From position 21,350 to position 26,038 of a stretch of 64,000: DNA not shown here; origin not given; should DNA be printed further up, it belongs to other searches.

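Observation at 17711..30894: Family of AT-rich MITE-like elements with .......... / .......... terminal inverted repeats (three copies)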

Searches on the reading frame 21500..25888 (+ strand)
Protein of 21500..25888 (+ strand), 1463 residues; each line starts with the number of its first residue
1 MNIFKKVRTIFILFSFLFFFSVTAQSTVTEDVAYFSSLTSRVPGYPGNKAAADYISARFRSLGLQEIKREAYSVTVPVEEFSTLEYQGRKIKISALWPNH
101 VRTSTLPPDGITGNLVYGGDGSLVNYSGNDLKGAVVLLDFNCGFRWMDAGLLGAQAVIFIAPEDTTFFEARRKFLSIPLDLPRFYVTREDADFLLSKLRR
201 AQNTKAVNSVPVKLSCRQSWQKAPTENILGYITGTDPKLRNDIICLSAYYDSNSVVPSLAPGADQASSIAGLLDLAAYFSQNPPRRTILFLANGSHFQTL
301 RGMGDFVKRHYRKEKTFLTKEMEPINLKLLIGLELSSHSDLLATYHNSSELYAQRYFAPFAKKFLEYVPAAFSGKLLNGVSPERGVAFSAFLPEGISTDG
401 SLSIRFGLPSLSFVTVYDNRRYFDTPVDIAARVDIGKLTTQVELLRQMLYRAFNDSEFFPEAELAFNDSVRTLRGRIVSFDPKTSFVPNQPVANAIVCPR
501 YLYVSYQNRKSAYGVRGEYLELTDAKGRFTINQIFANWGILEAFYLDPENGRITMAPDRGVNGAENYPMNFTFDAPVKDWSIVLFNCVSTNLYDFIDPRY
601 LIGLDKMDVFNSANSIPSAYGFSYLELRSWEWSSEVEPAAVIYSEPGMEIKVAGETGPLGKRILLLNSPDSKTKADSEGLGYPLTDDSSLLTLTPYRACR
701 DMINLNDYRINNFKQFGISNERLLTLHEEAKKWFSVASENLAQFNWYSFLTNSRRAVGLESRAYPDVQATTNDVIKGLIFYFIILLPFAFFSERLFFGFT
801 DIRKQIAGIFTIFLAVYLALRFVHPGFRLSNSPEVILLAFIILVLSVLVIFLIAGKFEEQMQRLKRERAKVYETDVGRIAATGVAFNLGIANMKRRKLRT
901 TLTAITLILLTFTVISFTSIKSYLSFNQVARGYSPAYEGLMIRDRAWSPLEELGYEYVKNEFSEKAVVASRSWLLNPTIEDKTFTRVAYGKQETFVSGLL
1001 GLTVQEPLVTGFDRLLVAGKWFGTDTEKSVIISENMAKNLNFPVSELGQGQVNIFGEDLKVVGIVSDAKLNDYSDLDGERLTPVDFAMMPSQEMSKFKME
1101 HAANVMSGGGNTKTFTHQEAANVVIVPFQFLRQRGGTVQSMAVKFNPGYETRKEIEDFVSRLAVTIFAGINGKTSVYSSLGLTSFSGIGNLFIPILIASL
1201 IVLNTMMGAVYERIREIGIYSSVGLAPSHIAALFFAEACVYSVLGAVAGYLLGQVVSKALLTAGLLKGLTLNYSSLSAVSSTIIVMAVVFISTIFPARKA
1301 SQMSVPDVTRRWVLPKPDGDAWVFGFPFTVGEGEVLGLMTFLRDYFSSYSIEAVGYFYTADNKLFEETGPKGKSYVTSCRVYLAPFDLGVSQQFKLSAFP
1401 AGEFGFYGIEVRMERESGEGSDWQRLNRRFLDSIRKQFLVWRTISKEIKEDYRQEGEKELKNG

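Call 111: search_protein_families(library=pfam, proteins=[window:21500-25888:+], max_evalue=0.00001)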
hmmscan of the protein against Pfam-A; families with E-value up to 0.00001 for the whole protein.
window:21500-25888:+ (1463 aa): 2 families
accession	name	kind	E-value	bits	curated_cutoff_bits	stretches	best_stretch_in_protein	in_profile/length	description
PF02687.27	FtsX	-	2.9e-14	53.6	25.5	1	1192-1304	5-119/120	FtsX-like permease C-terminal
PF04389.22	Peptidase_M28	-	1.3e-07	32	21.3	1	227-440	1-184/193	Peptidase family M28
